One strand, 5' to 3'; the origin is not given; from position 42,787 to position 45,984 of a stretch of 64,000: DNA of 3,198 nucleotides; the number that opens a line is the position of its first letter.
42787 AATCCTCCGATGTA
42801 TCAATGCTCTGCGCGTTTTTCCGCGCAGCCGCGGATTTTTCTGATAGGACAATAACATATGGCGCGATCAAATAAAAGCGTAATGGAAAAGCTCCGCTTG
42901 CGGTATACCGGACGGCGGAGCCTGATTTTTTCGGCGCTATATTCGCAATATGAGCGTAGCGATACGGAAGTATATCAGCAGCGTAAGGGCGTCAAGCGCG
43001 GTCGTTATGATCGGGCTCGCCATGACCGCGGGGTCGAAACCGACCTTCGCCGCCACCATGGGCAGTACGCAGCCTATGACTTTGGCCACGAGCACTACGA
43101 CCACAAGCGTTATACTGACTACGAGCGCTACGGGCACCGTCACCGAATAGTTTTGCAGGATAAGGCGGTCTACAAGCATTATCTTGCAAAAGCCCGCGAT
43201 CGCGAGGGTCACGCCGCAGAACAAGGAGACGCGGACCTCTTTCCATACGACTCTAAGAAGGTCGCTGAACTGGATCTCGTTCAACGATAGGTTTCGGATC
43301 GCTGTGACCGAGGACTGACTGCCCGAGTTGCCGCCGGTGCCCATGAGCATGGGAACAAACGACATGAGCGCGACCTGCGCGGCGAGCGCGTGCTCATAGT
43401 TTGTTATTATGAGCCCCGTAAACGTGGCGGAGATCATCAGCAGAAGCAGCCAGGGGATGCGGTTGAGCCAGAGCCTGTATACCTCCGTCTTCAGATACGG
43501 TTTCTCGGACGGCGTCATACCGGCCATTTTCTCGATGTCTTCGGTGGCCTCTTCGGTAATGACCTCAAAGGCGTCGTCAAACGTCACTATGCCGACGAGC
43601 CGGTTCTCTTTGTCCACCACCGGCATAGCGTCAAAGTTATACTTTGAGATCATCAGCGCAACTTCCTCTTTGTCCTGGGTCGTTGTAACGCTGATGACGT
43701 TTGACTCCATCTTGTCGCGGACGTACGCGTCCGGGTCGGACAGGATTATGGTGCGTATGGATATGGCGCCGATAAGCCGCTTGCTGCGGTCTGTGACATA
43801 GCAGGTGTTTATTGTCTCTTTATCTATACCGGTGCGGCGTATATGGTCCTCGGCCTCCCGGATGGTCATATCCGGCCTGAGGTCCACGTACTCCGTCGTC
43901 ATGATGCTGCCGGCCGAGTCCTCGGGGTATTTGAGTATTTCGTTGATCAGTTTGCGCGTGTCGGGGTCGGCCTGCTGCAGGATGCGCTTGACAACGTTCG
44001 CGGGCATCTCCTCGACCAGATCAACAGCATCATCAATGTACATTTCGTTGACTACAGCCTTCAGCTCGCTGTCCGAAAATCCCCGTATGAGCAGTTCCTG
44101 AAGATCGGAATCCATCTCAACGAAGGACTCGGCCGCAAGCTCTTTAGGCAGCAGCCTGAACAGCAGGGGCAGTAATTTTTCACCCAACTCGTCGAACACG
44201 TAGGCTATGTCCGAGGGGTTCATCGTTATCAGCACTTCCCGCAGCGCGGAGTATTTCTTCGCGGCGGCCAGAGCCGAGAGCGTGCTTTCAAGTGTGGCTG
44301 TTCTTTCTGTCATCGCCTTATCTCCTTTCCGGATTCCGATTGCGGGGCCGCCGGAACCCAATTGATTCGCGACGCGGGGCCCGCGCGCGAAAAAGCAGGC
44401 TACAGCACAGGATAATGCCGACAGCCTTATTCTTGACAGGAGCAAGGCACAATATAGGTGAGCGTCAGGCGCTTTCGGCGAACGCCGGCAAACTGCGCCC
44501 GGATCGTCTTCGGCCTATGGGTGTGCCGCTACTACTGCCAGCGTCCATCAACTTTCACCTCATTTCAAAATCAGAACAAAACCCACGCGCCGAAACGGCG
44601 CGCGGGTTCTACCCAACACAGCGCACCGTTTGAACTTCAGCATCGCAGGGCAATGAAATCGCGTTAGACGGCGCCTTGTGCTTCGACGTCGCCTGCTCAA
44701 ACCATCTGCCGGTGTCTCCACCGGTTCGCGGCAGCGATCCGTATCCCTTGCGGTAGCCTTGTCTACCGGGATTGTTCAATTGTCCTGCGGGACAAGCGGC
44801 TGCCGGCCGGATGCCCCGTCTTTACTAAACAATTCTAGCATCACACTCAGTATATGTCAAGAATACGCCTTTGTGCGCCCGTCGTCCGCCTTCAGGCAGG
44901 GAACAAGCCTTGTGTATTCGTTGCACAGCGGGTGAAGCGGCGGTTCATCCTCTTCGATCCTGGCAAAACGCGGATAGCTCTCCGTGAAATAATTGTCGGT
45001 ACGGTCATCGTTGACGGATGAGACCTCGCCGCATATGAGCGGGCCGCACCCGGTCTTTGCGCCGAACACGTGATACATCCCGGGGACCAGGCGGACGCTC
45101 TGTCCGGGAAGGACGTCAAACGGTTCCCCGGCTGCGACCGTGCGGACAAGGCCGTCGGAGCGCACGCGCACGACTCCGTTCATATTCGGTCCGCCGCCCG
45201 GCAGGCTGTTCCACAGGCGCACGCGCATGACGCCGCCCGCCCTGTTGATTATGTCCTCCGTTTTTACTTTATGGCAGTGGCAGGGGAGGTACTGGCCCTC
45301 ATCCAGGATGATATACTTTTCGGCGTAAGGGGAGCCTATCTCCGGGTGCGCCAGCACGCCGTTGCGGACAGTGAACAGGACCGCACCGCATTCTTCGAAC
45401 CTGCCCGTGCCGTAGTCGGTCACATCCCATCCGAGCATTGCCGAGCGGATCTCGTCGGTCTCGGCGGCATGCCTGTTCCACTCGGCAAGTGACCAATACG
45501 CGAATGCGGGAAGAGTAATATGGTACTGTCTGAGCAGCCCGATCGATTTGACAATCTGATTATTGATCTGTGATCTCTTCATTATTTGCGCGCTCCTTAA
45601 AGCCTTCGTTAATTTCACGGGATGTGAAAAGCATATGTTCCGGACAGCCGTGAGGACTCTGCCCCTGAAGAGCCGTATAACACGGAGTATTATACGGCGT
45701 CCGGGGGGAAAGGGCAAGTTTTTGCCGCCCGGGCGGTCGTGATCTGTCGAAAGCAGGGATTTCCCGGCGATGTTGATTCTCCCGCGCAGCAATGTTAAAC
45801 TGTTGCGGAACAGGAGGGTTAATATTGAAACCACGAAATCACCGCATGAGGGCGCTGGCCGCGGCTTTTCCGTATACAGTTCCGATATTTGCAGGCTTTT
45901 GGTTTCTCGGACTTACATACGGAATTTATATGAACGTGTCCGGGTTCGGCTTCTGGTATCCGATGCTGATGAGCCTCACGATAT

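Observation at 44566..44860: Structured non-coding transcript of about 255 nt, bounded by a promoter and a terminator, that I cannot assign to a known RNA family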

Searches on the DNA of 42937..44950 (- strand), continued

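Call 41: search_with_rna_model(model_id=R1, sources=[L081, L082, L083, L084, L085, L086, L087, L088, L089, L090, L091, L092, L093, L094, L095, L096, L097, L098, L099, L100, L101, L102, L103, L104, L105, L106, L107, L108, L109, L110, L111, L112, L113, L114, L115, L116, L117, L118, L119, L120, L121, L122, L123, L124, L125, L126, L127, L128, L129, L130, L131, L132, L133, L134, L135, L136, L137, L138, L139, L140, L141, L142, L143, L144, L145, L146, L147, L148, L149, L150, L151, L152, L153, L154, L155, L156, L157, L158, L159, L160], max_evalue=0.01)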
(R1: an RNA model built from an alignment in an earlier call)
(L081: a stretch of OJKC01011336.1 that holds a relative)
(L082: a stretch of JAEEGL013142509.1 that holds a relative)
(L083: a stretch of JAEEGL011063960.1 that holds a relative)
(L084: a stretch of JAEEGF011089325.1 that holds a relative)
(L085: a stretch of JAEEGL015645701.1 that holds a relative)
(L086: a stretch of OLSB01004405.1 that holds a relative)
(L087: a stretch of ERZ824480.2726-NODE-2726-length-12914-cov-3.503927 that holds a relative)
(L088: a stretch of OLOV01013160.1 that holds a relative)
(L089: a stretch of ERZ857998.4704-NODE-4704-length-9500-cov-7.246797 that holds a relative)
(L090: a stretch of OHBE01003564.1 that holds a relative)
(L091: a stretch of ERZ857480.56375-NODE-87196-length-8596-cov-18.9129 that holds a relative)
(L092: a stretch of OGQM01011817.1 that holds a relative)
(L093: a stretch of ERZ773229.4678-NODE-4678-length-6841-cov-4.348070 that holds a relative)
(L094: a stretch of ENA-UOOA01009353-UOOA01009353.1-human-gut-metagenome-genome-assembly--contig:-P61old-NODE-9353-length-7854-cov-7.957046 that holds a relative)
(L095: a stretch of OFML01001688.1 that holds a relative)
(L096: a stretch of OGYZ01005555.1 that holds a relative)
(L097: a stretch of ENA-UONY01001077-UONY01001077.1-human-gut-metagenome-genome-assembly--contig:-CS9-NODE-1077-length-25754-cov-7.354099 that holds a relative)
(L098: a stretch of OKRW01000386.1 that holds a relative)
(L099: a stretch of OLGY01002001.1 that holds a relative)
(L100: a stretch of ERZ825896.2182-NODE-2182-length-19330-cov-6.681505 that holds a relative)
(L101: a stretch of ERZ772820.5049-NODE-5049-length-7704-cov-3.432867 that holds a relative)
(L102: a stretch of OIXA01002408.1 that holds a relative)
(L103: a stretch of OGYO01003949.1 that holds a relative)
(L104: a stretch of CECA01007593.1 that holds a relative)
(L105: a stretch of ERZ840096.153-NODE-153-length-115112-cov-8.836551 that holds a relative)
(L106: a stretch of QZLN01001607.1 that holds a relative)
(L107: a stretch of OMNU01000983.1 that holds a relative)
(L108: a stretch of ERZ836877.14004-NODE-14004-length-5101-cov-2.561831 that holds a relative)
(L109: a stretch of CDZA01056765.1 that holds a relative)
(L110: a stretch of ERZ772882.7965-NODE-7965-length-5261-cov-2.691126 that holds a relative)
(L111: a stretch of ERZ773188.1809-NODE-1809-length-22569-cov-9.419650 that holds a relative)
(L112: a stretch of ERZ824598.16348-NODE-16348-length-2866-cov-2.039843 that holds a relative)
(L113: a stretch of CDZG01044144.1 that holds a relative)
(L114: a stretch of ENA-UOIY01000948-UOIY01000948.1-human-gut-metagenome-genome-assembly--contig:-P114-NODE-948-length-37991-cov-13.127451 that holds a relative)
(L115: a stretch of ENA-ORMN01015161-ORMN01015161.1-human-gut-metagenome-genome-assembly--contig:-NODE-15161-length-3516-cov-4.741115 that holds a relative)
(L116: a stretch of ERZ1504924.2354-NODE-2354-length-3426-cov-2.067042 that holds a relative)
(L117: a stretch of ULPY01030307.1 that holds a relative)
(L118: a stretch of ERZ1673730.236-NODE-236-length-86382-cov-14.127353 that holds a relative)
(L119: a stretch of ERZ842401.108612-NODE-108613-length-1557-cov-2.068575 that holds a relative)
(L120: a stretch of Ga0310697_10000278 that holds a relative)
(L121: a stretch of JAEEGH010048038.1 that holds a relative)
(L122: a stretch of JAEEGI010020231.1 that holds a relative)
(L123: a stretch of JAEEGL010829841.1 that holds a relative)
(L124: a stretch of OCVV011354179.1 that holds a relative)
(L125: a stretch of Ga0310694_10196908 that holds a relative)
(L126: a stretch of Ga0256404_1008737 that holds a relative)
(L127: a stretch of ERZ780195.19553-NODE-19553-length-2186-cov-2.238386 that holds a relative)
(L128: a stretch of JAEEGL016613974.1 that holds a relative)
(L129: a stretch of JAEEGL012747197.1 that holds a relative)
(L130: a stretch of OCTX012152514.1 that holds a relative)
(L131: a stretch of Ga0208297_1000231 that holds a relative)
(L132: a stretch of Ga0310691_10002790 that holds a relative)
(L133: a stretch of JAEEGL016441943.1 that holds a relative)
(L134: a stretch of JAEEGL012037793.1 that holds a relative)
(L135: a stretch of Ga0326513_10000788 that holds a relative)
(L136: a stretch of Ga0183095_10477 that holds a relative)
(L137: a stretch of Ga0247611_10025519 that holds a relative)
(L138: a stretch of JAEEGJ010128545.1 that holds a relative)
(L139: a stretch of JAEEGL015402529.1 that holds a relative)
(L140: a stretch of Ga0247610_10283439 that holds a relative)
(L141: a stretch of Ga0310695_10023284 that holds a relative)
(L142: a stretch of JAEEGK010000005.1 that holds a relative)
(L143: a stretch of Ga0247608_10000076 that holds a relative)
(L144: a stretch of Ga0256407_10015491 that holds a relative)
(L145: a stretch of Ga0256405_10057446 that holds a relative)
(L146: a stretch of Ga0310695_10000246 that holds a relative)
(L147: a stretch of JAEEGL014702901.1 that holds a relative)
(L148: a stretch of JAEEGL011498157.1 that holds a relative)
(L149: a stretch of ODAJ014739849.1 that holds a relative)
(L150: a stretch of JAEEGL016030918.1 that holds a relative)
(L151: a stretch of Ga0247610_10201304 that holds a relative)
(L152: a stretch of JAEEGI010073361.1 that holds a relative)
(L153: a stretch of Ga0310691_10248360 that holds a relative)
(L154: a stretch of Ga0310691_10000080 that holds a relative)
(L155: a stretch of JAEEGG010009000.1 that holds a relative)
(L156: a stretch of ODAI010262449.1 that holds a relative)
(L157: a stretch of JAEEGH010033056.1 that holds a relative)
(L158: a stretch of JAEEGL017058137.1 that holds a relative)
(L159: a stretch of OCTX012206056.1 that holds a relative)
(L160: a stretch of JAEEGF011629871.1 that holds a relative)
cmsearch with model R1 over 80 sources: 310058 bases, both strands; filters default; matches with E-value up to 0.01: 41.
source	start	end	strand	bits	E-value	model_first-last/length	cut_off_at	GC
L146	1336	1471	+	126.3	9.8e-33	1-138/138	no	0.57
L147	1332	1470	+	121.5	2.1e-31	1-138/138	no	0.56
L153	190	315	+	120.3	4.3e-31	1-138/138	no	0.6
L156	1334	1468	+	119.4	8e-31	1-138/138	no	0.54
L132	1336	1471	+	117.8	2.2e-30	1-138/138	no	0.54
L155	953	1089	+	116.9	3.8e-30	1-138/138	no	0.55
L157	942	1078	+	116.9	3.8e-30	1-138/138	no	0.55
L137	1333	1471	+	115.9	7.4e-30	1-138/138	no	0.55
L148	1337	1471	+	115.2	1.1e-29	1-138/138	no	0.55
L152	483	617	+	115.2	1.1e-29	1-138/138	no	0.55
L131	1334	1468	+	114.6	1.7e-29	1-138/138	no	0.59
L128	1334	1470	+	114.4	1.9e-29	1-138/138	no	0.64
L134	1302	1439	+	113.2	4.1e-29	1-138/138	no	0.59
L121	1339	1468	+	112.9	4.8e-29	1-138/138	no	0.6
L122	1339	1468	+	112.9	4.8e-29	1-138/138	no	0.6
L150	1060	1197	+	111.8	9.8e-29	1-138/138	no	0.56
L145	1101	1250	+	110.4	2.4e-28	1-138/138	no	0.57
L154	1313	1449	+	108.5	7.7e-28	1-138/138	no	0.64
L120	1349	1479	+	108.1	1e-27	1-138/138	no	0.57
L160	1338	1469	+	106.9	2.1e-27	1-138/138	no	0.55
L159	1310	1446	+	105.3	5.8e-27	1-138/138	no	0.58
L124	1338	1474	+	104.6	9.4e-27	1-138/138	no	0.58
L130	1306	1451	+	104.4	1.1e-26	1-138/138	no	0.58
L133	1085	1214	+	100.5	1.2e-25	1-138/138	no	0.58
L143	1288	1471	+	96.7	1.4e-24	1-138/138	no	0.55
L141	1288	1471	+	96.6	1.5e-24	1-138/138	no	0.56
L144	1288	1471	+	96.6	1.5e-24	1-138/138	no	0.56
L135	1294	1442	+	96.2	1.9e-24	1-138/138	no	0.58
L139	732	863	+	95.3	3.4e-24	1-138/138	no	0.58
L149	1343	1470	+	95.3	3.5e-24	1-138/138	no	0.58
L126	1295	1443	+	93.6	9.7e-24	1-138/138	no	0.56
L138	925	1073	+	88.2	3e-22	1-138/138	no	0.56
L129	1326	1474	+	86.9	6.8e-22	1-138/138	no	0.52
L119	1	77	+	32.1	8.7e-07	58-138/138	5'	0.56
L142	1349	1387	+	27.1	2.1e-05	1-138/138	no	0.38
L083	1354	1453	+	21.3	0.0008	1-138/138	no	0.6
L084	1353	1452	+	21.3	0.0008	1-138/138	no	0.6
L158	1337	1375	+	20.9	0.001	1-138/138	no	0.56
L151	450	488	+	20.7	0.0012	1-138/138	no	0.51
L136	1235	1377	+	19.8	0.0021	1-138/138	no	0.64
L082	1275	1377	+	18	0.0065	1-138/138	no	0.59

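Call 53: search_with_rna_model(model_id=R1, sources=[L011, L013, L015, L016, L017, L018, L019, L021, L022, L023, L024, L026, L027, L028, L029, L031, L032, L033, L034, L036, L037, L039, L040, L041, L042, L043, L046, L047, L048, L049, L050, L051, L052, L053, L054, L056, L057, L059, L060, L061, L065, L067, L146, L147, L153, L156, L132, L155, L157, L137, L148, L152, L131, L128, L134, L121, L122, L150, L145, L154, L120, L160, L159, L124, L130, L133, L143, L141, L144, L135, L139, L149, L126, L138, L129], max_evalue=1e-15, make_alignment=true)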
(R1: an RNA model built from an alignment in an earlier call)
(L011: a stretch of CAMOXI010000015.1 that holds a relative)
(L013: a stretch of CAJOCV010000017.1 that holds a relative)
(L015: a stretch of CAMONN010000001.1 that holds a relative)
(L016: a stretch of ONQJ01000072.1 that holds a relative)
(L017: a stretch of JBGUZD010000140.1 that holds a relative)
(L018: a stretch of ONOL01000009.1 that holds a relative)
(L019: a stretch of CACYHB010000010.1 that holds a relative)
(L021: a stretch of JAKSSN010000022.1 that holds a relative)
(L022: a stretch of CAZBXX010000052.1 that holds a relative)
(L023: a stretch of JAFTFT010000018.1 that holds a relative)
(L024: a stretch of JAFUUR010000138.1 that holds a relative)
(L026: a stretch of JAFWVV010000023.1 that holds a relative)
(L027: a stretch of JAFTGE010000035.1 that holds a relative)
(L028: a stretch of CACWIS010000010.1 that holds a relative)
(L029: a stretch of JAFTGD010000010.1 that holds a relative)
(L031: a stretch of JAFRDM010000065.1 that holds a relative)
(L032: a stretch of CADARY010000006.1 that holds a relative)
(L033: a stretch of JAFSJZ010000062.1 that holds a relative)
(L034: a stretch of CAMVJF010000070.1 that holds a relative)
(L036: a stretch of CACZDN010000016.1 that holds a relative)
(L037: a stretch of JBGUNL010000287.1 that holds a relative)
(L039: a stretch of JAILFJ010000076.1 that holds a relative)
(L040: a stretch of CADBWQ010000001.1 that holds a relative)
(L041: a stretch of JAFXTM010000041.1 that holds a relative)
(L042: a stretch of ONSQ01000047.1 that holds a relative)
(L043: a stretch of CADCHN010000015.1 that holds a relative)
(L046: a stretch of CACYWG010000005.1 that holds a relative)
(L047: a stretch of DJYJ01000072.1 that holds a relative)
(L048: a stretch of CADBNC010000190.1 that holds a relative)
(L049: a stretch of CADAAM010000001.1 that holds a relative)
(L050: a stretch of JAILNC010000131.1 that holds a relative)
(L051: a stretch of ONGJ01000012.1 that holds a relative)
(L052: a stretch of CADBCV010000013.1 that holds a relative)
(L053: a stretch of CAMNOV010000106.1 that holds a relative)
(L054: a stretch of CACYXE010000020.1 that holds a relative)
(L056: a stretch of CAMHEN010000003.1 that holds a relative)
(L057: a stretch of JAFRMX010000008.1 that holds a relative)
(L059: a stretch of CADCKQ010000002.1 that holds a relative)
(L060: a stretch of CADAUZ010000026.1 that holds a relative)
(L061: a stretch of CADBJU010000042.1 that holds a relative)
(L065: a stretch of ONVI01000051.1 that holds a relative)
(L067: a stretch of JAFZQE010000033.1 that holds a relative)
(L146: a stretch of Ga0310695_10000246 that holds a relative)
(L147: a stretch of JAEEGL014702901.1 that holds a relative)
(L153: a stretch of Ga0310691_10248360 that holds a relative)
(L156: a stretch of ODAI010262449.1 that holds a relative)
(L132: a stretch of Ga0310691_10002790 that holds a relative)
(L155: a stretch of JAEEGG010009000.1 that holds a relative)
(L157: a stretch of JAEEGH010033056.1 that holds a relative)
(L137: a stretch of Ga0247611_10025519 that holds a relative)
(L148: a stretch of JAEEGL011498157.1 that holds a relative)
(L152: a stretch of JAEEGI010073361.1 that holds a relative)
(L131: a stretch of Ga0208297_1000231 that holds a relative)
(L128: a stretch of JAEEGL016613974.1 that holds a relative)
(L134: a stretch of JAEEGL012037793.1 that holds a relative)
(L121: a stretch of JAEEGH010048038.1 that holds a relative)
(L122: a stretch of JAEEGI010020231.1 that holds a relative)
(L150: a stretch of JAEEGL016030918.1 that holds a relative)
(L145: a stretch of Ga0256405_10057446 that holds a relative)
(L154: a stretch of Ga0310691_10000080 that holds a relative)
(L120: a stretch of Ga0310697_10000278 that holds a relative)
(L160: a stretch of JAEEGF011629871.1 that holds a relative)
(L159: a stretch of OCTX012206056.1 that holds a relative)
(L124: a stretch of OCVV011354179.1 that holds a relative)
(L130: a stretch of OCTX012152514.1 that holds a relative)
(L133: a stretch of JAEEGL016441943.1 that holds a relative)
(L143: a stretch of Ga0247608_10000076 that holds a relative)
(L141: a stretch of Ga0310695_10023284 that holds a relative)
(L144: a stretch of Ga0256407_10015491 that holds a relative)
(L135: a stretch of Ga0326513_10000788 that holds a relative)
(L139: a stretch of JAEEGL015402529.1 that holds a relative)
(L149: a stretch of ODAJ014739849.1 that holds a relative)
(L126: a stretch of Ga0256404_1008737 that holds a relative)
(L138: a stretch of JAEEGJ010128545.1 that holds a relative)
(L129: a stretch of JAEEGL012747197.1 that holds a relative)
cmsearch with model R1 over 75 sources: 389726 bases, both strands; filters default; matches with E-value up to 1e-15: 75.
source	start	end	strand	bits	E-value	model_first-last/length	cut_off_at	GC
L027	2317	2454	+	131.4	4.8e-34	1-138/138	no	0.54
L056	2337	2472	+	126.6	1.1e-32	1-138/138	no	0.58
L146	1336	1471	+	126.3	1.2e-32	1-138/138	no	0.57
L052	2338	2472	+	125.2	2.5e-32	1-138/138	no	0.58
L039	2332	2470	+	124.8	3.3e-32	1-138/138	no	0.55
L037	2336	2471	+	124.1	5.1e-32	1-138/138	no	0.58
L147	1332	1470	+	121.5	2.6e-31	1-138/138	no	0.56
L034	2327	2466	+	120.9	3.8e-31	1-138/138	no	0.62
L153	190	315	+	120.3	5.4e-31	1-138/138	no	0.6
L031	2341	2470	+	119.5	9.4e-31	1-138/138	no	0.61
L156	1334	1468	+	119.4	1e-30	1-138/138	no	0.54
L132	1336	1471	+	117.8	2.7e-30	1-138/138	no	0.54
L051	1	137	+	116.9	4.7e-30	1-138/138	no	0.55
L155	953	1089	+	116.9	4.7e-30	1-138/138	no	0.55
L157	942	1078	+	116.9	4.7e-30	1-138/138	no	0.55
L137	1333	1471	+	115.9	9.3e-30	1-138/138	no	0.55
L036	2341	2472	+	115.4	1.3e-29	1-138/138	no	0.59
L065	2340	2472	+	115.3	1.4e-29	1-138/138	no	0.53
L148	1337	1471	+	115.2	1.4e-29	1-138/138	no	0.55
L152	483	617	+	115.2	1.4e-29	1-138/138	no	0.55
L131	1334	1468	+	114.6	2.1e-29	1-138/138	no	0.59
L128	1334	1470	+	114.4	2.4e-29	1-138/138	no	0.64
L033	2338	2468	+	113.8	3.4e-29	1-138/138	no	0.58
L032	2326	2466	+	113.6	3.9e-29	1-138/138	no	0.58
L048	919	1055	+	113.6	4e-29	1-138/138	no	0.6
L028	2329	2466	+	113.2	5.1e-29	1-138/138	no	0.59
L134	1302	1439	+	113.2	5.1e-29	1-138/138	no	0.59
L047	2302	2451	+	113.1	5.3e-29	1-138/138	no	0.57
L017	2339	2468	+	112.9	6e-29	1-138/138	no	0.6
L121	1339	1468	+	112.9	6e-29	1-138/138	no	0.6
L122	1339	1468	+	112.9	6e-29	1-138/138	no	0.6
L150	1060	1197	+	111.8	1.2e-28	1-138/138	no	0.56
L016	2340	2468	+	111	2e-28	1-138/138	no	0.6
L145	1101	1250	+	110.4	3.1e-28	1-138/138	no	0.57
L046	2313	2449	+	109.8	4.3e-28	1-138/138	no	0.64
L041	2311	2455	+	109.1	6.8e-28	1-138/138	no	0.58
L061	2338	2471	+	108.9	7.6e-28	1-138/138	no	0.6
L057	2338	2469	+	108.9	7.7e-28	1-138/138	no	0.55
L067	2334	2468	+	108.7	9e-28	1-138/138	no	0.6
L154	1313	1449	+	108.5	9.7e-28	1-138/138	no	0.64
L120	1349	1479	+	108.1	1.3e-27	1-138/138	no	0.57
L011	2349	2479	+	108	1.4e-27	1-138/138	no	0.56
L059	2338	2469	+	107.6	1.7e-27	1-138/138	no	0.55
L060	2340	2471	+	107.4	1.9e-27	1-138/138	no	0.61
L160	1338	1469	+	106.9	2.7e-27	1-138/138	no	0.55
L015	2338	2474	+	106.5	3.6e-27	1-138/138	no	0.59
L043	2312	2449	+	106.2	4.3e-27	1-138/138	no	0.58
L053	1762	1898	+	105.5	6.8e-27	1-138/138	no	0.62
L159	1310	1446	+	105.3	7.3e-27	1-138/138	no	0.58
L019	2346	2479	+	105.3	7.7e-27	1-138/138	no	0.56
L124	1338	1474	+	104.6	1.2e-26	1-138/138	no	0.58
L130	1306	1451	+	104.4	1.3e-26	1-138/138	no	0.58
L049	2334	2465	+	104.4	1.4e-26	1-138/138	no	0.59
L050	2341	2470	+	104.3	1.4e-26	1-138/138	no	0.57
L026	2323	2459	+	102.7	3.9e-26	1-138/138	no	0.6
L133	1085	1214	+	100.5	1.6e-25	1-138/138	no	0.58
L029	2301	2450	+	100.3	1.8e-25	1-138/138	no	0.53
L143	1288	1471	+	96.7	1.7e-24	1-138/138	no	0.55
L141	1288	1471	+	96.6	1.9e-24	1-138/138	no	0.56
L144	1288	1471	+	96.6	1.9e-24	1-138/138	no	0.56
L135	1294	1442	+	96.2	2.4e-24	1-138/138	no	0.58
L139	732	863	+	95.3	4.3e-24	1-138/138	no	0.58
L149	1343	1470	+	95.3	4.4e-24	1-138/138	no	0.58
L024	2330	2474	+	94.5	7.1e-24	1-138/138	no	0.6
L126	1295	1443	+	93.6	1.2e-23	1-138/138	no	0.56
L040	2325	2473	+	93.4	1.5e-23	1-138/138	no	0.53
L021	2317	2465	+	92.8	2.1e-23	1-138/138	no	0.52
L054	2332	2473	+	91.6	4.5e-23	1-138/138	no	0.54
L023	2295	2443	+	89.9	1.3e-22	1-138/138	no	0.56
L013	2345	2479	+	89.5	1.7e-22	1-138/138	no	0.6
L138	925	1073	+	88.2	3.8e-22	1-138/138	no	0.56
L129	1326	1474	+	86.9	8.6e-22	1-138/138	no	0.52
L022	2254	2474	+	84.4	4.2e-21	1-138/138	no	0.61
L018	2275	2471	+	84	5.5e-21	1-138/138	no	0.58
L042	2321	2473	+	74.9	1.7e-18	1-138/138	no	0.63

Alignment A6: 75 matches aligned to the model, 302 columns, each read 5' to 3' on its own strand. Consensus structure (alignment columns), stored with it:
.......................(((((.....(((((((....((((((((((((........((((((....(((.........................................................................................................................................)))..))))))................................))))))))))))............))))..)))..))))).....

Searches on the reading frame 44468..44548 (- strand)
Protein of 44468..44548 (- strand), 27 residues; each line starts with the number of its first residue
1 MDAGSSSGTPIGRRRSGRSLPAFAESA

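Call 61: search_protein_families(library=ncbifam, proteins=[window:44468-44548:-], max_evalue=1)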
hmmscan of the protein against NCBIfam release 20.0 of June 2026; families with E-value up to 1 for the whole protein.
seq(27 aa): 0 families

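Call 62: search_protein_families(library=pfam, proteins=[window:44468-44548:-], max_evalue=1)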
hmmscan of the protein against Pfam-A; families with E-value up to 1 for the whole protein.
seq(27 aa): 0 families
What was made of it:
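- On Salmonella-type Mg2+ leader (Rfam Mg_sensor / mgtL): NCBIfam and Pfam give no match to the peptides (calls 61, 62).
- Tried and rejected: NCBIfam and Pfam give none (calls 61, 62).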

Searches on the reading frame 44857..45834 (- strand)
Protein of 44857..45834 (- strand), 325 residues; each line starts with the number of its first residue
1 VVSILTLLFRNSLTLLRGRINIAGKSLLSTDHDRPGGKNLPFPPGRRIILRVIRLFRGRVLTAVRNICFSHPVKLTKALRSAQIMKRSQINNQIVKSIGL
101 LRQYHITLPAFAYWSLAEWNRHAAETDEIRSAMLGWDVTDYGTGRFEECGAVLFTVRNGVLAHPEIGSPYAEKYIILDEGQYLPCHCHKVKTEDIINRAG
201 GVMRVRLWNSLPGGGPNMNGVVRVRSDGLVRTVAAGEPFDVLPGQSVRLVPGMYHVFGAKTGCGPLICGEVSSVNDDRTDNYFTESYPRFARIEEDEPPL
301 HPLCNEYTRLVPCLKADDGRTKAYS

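Call 6: search_protein_families(library=pfam, proteins=[window:44857-45834:-])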
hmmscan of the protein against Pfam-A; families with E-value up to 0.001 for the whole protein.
window:44857-45834:- (325 aa): 1 family
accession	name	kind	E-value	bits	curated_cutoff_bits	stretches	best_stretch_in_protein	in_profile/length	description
PF07385.18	Lyx_isomer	-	8.1e-82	274.2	20.8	1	85-307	1-222/222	D-lyxose isomerase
